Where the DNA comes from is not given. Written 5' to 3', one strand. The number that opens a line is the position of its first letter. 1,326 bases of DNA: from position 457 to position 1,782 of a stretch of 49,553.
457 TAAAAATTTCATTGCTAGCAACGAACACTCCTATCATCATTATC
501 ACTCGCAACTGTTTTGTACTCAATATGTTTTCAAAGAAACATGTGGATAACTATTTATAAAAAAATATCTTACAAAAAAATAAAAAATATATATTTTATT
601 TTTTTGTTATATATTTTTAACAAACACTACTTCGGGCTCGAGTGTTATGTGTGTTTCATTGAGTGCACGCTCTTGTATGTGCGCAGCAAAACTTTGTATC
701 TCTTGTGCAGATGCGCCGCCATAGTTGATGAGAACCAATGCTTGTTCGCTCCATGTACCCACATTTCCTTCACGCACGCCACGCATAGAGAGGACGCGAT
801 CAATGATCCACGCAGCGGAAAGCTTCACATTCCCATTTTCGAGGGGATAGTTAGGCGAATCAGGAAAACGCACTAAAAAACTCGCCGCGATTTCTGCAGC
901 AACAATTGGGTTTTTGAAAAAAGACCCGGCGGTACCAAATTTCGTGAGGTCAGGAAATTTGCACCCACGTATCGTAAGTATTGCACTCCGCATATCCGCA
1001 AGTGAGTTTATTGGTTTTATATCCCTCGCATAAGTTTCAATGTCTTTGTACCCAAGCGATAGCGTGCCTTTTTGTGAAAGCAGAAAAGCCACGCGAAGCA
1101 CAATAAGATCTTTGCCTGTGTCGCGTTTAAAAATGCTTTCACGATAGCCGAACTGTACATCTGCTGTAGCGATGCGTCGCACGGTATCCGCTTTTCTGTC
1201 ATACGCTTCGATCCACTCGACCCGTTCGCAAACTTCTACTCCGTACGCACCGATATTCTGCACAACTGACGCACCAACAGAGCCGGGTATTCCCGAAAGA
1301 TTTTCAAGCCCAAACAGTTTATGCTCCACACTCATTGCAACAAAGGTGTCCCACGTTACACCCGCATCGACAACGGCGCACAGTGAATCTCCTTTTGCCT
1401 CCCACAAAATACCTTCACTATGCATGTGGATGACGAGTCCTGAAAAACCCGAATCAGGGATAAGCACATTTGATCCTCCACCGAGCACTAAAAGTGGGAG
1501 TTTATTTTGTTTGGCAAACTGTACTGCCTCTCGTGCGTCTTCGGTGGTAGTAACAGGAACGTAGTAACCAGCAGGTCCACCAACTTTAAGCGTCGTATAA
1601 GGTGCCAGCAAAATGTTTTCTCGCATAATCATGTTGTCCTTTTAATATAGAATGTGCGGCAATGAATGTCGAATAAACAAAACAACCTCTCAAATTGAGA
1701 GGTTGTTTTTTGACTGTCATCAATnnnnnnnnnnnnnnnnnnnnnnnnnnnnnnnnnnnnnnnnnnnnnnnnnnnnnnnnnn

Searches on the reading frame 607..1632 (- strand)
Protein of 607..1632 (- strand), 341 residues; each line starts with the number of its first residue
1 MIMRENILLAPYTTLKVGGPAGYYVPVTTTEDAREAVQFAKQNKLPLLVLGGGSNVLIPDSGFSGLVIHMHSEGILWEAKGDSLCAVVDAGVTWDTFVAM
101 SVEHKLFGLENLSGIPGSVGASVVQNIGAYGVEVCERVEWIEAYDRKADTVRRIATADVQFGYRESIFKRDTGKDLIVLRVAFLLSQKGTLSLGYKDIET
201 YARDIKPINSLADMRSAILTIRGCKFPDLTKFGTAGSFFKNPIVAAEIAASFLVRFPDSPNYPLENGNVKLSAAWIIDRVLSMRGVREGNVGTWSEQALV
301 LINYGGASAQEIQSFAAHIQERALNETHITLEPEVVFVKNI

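Call 11: search_protein_families(library=pfam, proteins=[window:607-1632:-])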
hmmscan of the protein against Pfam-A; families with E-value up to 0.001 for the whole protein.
window:607-1632:- (341 aa): 2 families
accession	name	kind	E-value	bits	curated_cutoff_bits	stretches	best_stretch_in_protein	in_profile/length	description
PF01565.28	FAD_binding_4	-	9.8e-24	84.1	26.4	1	23-149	3-134/139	FAD binding domain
PF02873.21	MurB_C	-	1.6e-18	67.1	27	1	230-338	19-99/99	UDP-N-acetylenolpyruvoylglucosamine reductase, C-terminal domain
